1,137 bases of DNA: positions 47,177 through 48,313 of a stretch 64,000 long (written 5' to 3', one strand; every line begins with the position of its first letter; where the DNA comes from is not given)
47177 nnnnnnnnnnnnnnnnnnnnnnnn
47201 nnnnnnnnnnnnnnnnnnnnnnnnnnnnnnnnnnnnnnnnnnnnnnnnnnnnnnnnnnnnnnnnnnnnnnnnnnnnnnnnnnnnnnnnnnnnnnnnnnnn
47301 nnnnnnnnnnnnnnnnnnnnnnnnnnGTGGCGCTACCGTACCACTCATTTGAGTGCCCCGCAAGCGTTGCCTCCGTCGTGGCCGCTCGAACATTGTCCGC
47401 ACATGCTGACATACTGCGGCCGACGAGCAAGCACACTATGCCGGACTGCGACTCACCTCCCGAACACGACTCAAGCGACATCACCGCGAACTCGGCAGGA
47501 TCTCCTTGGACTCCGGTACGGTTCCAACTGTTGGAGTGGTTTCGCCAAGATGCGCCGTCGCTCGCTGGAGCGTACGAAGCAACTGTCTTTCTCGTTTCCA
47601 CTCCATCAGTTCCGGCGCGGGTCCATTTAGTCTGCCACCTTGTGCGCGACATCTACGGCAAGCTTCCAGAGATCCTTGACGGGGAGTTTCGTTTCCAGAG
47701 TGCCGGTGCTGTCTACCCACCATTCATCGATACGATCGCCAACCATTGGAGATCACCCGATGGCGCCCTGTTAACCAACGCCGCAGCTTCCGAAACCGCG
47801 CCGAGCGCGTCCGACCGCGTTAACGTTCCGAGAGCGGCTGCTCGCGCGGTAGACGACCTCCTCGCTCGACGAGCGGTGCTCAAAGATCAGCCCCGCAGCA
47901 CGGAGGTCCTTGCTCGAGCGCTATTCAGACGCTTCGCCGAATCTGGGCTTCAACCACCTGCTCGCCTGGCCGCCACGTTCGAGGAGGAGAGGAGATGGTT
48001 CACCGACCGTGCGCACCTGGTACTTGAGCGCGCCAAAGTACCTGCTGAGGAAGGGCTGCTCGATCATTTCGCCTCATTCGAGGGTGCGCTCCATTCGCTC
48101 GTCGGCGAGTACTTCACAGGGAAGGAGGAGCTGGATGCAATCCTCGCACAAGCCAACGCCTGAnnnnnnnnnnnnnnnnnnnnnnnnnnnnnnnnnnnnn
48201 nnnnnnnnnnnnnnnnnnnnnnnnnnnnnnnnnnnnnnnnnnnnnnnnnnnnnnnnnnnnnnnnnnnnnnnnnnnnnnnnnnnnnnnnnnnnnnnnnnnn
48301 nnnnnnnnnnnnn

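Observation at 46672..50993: LexA/CI-like regulator at the head of the MTase operon, divergent from a two-gene operon encoding an unassignable 953-aa protein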

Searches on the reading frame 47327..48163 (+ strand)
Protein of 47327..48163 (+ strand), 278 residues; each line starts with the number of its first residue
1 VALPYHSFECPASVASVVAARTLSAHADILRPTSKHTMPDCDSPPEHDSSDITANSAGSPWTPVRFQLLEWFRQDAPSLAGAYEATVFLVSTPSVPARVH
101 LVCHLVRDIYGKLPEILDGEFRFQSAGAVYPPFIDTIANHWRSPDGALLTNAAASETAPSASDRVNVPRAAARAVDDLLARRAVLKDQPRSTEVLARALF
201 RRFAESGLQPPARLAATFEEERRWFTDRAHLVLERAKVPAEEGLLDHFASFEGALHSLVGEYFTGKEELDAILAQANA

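Call 3: search_protein_families(library=pfam, proteins=[window:47327-48163:+], max_evalue=0.01)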
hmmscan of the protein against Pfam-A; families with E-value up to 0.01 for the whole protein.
window:47327-48163:+ (278 aa): 0 families

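Call 5: search_protein_families(library=padloc, proteins=[window:47435-48163:+], max_evalue=0.1)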
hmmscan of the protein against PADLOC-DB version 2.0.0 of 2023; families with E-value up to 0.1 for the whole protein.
window:47435-48163:+ (242 aa): 0 families

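Call 6: search_protein_families(library=ncbifam, proteins=[window:47435-48163:+], max_evalue=0.1)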
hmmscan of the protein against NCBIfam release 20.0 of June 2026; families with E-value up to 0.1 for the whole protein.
window:47435-48163:+ (242 aa): 1 family
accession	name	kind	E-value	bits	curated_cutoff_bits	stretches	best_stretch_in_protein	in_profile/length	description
TIGR04511.1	SagB_rel_DH_2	exception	0.084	11.9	240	0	119-173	154-212/380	putative peptide maturation dehydrogenase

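Call 7: search_protein_families(library=phrogs, proteins=[window:47435-48163:+], max_evalue=0.1)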
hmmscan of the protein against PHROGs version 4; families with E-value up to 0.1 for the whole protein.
window:47435-48163:+ (242 aa): 0 families

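Call 11: find_homologous_proteins(query=window:47435-48163:+, max_evalue=0.001)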
Query window:47435-48163:+ (242 aa): 28 proteins with E <= 0.001 among 5295 candidates.
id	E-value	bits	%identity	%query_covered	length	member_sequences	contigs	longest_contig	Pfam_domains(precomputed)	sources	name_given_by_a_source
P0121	5.9e-156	535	100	100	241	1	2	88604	-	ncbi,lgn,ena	-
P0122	1.5e-96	341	66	100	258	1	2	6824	-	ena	-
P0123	6.7e-80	286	60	91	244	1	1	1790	-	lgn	-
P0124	1.3e-76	275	59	90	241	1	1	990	-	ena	-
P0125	4.2e-74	267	56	97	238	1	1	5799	-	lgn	-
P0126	4.1e-73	264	57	89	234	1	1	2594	-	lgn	-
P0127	1.8e-70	255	56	93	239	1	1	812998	-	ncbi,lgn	ncbi:MAG: hypothetical protein ACF8R9_12840 [Phycisphaerales bacterium JB054]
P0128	4.6e-62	228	53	90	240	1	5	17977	-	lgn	-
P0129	6.8e-54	201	51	90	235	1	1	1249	-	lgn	-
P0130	6.0e-41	159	45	95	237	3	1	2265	-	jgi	jgi:hypothetical protein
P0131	2.5e-40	157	44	90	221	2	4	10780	-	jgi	jgi:hypothetical protein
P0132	3.2e-40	156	42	92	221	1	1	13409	-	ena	-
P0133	9.8e-39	151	41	90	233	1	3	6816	-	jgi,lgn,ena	-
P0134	2.3e-37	147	42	90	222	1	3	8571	-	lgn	-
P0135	2.4e-37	147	42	90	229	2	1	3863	-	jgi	jgi:hypothetical protein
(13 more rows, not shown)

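Call 17: search_solved_structures(query=A1, max_evalue=1)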
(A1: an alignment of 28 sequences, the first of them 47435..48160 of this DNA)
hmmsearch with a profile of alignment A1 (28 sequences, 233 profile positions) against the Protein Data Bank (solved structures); distinct sequences matched with E-value up to 1: 1.
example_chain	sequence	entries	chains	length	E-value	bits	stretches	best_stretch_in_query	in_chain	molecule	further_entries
4uos_A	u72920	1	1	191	0.54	13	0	75-139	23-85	DESIGNED HELICAL BUNDLE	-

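Call 21: predict_structure(alignment_id=A1)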
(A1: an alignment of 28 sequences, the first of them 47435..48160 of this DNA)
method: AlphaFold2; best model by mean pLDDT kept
length: 242 residues; sequences in the alignment: 28
mean_pLDDT: 81.7   pTM: 0.66
mean pLDDT of the five models: 81.7, 74.8, 74.4, 73.3, 73.1
residues with pLDDT >= 90: 103; 70-90: 90; 50-70: 35; < 50: 14
segments of 3 or more residues with pLDDT < 50: 112-116, 227-229
pLDDT, mean of each block of 10 residues (from residue 1): 55 49 88 95 97 95 95 92 78 90 79 50 61 90 89 81 83 83 93 89 92 94 67 74 82
secondary structure, 60 per line:
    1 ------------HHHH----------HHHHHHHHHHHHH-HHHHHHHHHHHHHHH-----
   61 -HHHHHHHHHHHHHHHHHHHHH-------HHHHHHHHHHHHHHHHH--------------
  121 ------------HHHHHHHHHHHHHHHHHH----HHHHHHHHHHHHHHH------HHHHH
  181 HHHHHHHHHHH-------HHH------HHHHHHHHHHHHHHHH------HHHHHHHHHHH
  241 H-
elements in order: H13-16 H27-39 H41-55 H62-82 H90-106 H133-150 H155-169 H176-191 H208-223 H230-241

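Call 45: search_protein_families(library=pfam, proteins=[window:47438-48163:+], max_evalue=10)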
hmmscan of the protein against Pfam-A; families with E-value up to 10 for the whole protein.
window:47438-48163:+ (241 aa): 0 families

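Call 60: search_protein_representatives(alignment_id=A1)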
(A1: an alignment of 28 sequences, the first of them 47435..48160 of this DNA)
Query: 28 sequences, 233 profile positions. Proteins with E-value up to 0.001 (for the whole library): 863; up to 1e-10: 506; up to 1e-30: 72. The best 150 are listed.
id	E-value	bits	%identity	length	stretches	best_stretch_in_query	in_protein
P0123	2.6e-90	318.5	-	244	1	5-232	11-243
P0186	2.2e-89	315.4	-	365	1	10-233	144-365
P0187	1.4e-85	303.0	-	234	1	7-233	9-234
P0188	6.7e-84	297.5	-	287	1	8-232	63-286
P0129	8.4e-77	274.3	-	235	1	5-230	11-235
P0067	4.1e-71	255.7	-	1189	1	8-230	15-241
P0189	7.5e-71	254.8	-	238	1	13-233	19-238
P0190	3.5e-69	249.3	-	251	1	7-230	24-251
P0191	2.5e-67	243.3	-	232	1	11-232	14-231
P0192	6.5e-66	238.6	-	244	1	14-233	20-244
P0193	1.4e-64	234.3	-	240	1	11-233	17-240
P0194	2.8e-64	233.3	-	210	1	24-232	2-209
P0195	4.9e-62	226.0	-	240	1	13-230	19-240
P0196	5.4e-62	225.8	-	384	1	14-231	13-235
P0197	3.6e-61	223.1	-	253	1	14-191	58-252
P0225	6.4e-39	150.3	-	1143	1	15-229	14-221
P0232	6.4e-36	140.5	-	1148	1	15-227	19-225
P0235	1.2e-35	139.6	-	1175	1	20-231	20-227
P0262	5.8e-29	117.7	-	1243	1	12-227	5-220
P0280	2.4e-27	112.4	-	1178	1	13-229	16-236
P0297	1.5e-26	109.8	-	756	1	13-232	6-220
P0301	4.0e-26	108.4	-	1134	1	16-227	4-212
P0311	1.2e-25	106.9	-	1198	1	20-231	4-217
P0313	1.5e-25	106.6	-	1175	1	18-230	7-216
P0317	2.3e-25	105.9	-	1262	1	17-226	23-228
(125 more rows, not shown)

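Call 71: list_cluster_members(proteins=[P0225, P0232, P0235, P0262, P0280, P0301, P0311, P0313, P0317, P0297])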
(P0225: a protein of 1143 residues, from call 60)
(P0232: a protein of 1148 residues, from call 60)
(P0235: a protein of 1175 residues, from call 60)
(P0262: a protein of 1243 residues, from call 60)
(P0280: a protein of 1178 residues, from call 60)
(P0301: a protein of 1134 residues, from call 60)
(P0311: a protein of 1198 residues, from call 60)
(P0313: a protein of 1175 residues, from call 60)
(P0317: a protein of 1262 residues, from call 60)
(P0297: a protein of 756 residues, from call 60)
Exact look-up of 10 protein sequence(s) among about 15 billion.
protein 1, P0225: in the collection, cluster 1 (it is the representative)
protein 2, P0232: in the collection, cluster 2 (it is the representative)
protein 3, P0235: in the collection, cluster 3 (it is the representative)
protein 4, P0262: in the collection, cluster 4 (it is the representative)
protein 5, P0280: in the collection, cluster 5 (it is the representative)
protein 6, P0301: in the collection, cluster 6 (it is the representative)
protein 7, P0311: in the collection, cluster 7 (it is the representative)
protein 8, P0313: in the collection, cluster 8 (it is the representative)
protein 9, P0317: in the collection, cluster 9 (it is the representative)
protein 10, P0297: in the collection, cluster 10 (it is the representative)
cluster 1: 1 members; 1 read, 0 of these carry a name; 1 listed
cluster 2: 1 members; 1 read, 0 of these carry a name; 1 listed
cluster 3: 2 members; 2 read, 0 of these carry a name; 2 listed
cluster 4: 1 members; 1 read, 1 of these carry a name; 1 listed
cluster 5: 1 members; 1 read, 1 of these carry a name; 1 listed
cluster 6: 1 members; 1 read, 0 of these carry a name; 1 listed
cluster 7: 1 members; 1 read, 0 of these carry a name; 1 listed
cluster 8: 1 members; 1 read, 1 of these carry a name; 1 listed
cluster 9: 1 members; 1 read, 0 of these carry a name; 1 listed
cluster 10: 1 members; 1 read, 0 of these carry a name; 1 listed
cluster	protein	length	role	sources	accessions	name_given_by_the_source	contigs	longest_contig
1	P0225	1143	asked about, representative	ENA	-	-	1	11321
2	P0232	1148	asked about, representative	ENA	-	-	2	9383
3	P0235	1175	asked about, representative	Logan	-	-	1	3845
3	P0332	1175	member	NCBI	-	-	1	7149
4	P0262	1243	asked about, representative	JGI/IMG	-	hypothetical protein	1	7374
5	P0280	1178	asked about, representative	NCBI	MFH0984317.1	MAG: hypothetical protein V1882_02150 [Candidatus Omnitrophota bacterium]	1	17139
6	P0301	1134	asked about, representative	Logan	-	-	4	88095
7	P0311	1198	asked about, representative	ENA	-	-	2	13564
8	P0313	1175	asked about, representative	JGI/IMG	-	hypothetical protein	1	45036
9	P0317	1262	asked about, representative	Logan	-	-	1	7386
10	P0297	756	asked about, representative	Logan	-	-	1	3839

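Call 78: search_protein_families(library=pfam, alignment_id=A4, max_evalue=1)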
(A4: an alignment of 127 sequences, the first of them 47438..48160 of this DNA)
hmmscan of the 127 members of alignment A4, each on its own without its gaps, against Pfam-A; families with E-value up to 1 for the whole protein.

A. member 1, window:47438-48160:+ (241 aa): 0 families

B. families by the number of members that match (of 127 scanned): 79 families (the first 25 are shown)
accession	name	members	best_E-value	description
PF18165.6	pP_pnuc_1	9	8.2e-05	Predicted pPIWI-associating nuclease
PF10691.14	DUF2497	3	0.01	Protein of unknown function (DUF2497)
PF24883.2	NPHP3_N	2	0.036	Nephrocystin 3, N-terminal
PF19754.4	DUF6241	2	0.044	Family of unknown function (DUF6241)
PF21121.2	Nup49_C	2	0.091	Nucleoporin Nup49 C-terminal helical region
PF22254.1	TFA2_E-tether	2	0.096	Tfa2 E-tether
PF20759.2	DUF6835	2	0.14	Domain of unknown function (DUF6835)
PF11662.13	DUF3263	1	7.7e-05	Protein of unknown function (DUF3263)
PF18142.6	SLATT_fungal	1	0.0015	SMODS and SLOG-associating 2TM effector domain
PF23216.1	WH_CYT4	1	0.0018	Mitochondrial protein cyt-4, winged helix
PF11917.13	DUF3435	1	0.0038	Protein of unknown function (DUF3435)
PF08732.16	HIM1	1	0.0039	HIM1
PF16859.10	TetR_C_11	1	0.0041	Tetracyclin repressor-like, C-terminal domain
PF00043.30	GST_C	1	0.0066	Glutathione S-transferase, C-terminal domain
PF08238.18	Sel1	1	0.013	Sel1 repeat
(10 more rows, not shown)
